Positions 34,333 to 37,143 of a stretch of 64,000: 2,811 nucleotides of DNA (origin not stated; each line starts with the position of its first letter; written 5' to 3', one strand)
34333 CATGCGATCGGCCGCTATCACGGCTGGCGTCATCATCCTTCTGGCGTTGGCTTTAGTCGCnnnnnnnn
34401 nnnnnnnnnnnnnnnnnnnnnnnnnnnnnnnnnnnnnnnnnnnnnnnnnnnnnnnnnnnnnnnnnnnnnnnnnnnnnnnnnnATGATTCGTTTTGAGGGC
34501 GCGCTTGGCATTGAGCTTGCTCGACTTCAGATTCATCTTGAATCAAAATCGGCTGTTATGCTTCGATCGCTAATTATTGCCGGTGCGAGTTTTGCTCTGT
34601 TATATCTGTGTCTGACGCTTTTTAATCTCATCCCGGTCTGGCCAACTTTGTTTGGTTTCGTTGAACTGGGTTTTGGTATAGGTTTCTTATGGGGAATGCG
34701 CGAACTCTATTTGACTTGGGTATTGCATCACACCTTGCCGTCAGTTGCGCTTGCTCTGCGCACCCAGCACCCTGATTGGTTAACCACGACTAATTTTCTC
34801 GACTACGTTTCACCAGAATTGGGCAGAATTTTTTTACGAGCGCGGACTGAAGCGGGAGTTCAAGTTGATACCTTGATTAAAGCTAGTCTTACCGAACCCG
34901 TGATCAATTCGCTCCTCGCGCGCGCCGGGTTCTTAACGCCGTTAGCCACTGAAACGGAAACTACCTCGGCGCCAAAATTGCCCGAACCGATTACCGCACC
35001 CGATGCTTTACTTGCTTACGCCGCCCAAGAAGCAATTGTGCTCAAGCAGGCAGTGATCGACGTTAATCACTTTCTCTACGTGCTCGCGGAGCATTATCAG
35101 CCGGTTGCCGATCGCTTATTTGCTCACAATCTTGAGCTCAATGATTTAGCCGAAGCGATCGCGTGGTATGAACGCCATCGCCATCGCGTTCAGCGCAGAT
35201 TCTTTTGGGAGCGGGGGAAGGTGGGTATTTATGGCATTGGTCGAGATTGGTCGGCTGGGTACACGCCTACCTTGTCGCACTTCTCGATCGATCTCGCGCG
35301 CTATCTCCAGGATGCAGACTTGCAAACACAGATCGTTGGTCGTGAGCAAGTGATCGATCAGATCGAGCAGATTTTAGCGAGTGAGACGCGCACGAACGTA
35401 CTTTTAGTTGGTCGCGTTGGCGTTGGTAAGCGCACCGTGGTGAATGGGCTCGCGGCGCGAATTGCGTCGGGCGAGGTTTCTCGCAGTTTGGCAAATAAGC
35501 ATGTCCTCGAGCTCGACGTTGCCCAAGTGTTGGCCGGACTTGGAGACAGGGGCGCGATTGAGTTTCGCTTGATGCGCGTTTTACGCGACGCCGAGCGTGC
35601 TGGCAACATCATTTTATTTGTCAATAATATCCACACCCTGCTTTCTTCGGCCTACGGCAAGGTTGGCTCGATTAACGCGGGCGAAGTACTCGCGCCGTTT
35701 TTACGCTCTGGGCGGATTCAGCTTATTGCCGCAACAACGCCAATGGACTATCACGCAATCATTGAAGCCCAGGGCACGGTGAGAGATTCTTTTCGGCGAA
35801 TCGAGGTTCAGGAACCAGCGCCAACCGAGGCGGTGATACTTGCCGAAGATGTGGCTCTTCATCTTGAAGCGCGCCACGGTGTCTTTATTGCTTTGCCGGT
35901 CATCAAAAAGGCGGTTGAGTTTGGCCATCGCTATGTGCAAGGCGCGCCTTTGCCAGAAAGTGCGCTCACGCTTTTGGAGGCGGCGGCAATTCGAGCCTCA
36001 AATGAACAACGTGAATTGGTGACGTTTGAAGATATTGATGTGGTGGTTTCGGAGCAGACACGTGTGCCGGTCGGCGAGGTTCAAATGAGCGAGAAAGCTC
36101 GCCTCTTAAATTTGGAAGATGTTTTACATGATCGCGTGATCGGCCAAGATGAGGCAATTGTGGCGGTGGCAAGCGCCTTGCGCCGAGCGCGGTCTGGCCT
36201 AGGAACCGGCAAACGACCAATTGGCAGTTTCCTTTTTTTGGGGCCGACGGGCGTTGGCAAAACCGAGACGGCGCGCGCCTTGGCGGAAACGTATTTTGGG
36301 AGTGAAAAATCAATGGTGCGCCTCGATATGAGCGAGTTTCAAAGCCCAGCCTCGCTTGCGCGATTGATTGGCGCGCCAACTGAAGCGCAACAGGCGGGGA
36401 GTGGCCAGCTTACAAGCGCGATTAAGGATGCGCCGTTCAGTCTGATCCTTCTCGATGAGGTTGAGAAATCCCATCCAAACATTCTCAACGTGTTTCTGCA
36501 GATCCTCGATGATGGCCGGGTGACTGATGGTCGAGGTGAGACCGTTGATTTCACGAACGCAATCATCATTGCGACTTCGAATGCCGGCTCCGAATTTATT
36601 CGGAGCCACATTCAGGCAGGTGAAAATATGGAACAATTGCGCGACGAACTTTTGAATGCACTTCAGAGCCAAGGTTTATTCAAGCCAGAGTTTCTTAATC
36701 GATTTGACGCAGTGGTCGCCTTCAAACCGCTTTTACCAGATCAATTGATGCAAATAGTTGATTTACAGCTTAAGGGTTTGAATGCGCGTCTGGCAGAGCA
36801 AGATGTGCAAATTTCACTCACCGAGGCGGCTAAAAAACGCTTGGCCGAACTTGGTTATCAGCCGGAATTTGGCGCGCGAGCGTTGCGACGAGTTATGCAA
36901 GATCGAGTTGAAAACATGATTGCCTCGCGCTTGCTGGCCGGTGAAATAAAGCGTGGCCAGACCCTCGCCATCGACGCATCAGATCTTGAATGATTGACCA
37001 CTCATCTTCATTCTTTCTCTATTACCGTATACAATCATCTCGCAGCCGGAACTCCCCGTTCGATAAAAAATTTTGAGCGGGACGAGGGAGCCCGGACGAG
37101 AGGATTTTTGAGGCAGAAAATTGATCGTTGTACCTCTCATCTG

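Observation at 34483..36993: A membrane-anchored Clp/Hsp100 paralogue with a catalytically dead first ATPase domain, encoded directly after the 16S rRNA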

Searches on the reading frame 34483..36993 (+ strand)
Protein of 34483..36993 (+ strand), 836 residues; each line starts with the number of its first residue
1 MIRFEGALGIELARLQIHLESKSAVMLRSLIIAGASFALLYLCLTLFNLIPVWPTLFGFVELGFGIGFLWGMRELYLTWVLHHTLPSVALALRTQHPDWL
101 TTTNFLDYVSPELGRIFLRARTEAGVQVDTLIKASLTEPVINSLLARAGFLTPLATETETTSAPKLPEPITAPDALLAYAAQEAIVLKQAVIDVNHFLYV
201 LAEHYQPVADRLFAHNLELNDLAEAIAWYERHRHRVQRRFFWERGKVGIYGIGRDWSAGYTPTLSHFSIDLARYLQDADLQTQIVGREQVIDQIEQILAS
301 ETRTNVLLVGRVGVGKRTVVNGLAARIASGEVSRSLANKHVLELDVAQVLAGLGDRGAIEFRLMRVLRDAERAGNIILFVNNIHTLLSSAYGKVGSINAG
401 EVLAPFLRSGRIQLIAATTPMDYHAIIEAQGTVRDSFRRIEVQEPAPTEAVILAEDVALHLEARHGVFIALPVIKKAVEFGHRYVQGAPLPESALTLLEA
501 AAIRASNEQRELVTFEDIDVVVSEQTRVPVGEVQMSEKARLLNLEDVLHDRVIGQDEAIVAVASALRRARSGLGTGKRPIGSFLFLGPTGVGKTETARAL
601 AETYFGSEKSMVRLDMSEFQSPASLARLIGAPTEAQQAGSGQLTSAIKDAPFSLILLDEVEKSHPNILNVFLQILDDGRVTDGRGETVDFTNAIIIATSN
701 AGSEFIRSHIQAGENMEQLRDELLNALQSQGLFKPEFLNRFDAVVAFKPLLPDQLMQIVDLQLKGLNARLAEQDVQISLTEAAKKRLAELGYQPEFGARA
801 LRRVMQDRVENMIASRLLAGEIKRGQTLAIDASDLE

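Call 4: search_protein_families(library=pfam, proteins=[window:34483-36993:+], max_evalue=0.01)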
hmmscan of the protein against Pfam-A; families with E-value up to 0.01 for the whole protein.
window:34483-36993:+ (836 aa): 22 families
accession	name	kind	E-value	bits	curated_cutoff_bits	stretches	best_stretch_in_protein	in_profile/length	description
PF07724.20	AAA_2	-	3.6e-49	167.4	27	1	578-743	1-165/166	AAA domain (Cdc48 subfamily)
PF10431.15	ClpB_D2-small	-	1.9e-24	85.9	21.9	1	752-829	3-80/81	C-terminal, D2-small domain, of ClpB protein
PF07728.20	AAA_5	-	1.3e-15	58.1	22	1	583-703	2-125/139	AAA domain (dynein-related subfamily)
PF00004.35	AAA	-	2.4e-14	54.4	21.2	2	584-701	2-110/131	ATPase family associated with various cellular activities (AAA)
PF00158.32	Sigma54_activat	-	3.2e-10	40.4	20.2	1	582-706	24-149/168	Sigma-54 interaction domain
PF13401.12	AAA_22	-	2.2e-09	38.1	27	1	583-677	8-110/130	AAA domain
PF20030.5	bpMoxR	-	4.8e-08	32.8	27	0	583-701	34-146/205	MoxR domain in the MoxR-vWA-beta-propeller ternary systems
PF13191.12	AAA_16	-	1.3e-07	32.8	32.6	1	283-331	1-52/167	AAA ATPase domain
PF17871.7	AAA_lid_9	-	3e-07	30.8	22.8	1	450-511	5-66/104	AAA lid domain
PF05673.19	DUF815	-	3.5e-06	26.8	23.8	1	279-329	29-79/249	Protein of unknown function (DUF815)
PF12775.13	AAA_7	-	1.5e-05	25.1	25.8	0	582-636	35-89/181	P-loop containing dynein motor region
PF20720.3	nSTAND3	-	0.00012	22.3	27.2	0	584-615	21-52/155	Novel STAND NTPase 3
PF13238.12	AAA_18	-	0.00018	22.4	29.4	0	306-349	1-44/128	AAA domain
PF03193.22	RsgA_GTPase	-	0.00054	20.3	30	0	276-336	80-141/174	RsgA GTPase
PF01695.23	IstB_IS21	-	0.0015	18.6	24.1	0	584-602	96-114/238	IstB-like ATP binding protein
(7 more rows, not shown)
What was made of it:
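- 36736..36969 (+): ClpB_D2-small domain, including sensor 2 GARALRR (36871-36891). Pfam PF10431, E 1.9e-24 (call 4).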

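Call 5: search_protein_families(library=ncbifam, proteins=[window:34483-36993:+], max_evalue=0.01)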
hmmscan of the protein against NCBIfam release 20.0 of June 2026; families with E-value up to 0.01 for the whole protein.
window:34483-36993:+ (836 aa): 47 families (the best 25 are shown)
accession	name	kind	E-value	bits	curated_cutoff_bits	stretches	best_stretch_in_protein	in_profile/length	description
TIGR03346.1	chaperone_ClpB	equivalog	1.9e-161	539.3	1232.1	2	510-834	525-847/853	ATP-dependent chaperone ClpB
TIGR02639.1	ClpA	equivalog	6.4e-147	490.8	993.15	1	258-831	162-733/734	ATP-dependent Clp protease ATP-binding subunit ClpA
NF008118.0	PRK10865.1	equivalog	4.7e-137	458.2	1417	2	510-834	528-850/857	ATP-dependent chaperone ClpB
NF033606.1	heat_AAA_ClpK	exception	2.5e-131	439.3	1900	2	513-827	576-893/949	heat shock survival AAA family ATPase ClpK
NF033607.0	disagg_AAA_ClpG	exception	7.7e-130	434.4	1900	2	509-829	551-873/932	AAA family protein disaggregase ClpG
TIGR03345.1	VI_ClpV1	equivalog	4e-126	422.4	884.95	2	513-824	529-842/852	type VI secretion system ATPase TssH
NF008263.0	PRK11034.1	equivalog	3.8e-112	375.6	1350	1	263-831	168-734/758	ATP-dependent Clp protease ATP-binding subunit ClpA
NF003745.1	PRK05342.1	equivalog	4.1e-11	42.4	359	1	715-812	279-379/418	ATP-dependent Clp protease ATP-binding subunit ClpX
TIGR02928.1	TIGR02928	subfamily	3.3e-09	36.1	181.3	1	545-602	10-62/366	orc1/cdc6 family replication initiation protein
NF009067.0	PRK12402.1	equivalog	9.7e-09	34.6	317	1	280-328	13-61/340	replication factor C small subunit 2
NF001679.0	PRK00440.1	equivalog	1.6e-08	34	303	1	580-661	39-113/322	replication factor C small subunit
TIGR00390.1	hslU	equivalog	1.4e-07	30.8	362.45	1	547-602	9-69/441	ATP-dependent protease ATPase subunit HslU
NF003229.0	PRK04195.1-5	equivalog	7.5e-07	28.2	280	1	552-661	19-113/413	replication factor C large subunit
NF003230.0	PRK04195.1-6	equivalog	1.9e-06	26.9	441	0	287-325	23-61/494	replication factor C large subunit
TIGR00382.1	clpX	equivalog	3.1e-06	26.4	370.75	0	717-810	287-383/414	ATP-dependent protease ATP-binding subunit ClpX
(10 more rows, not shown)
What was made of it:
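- NCBIfam scores are far below every equivalog cut-off: ClpB 539 vs 1232, ClpA 491 vs 993, ClpV 422 vs 885 (call 5).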
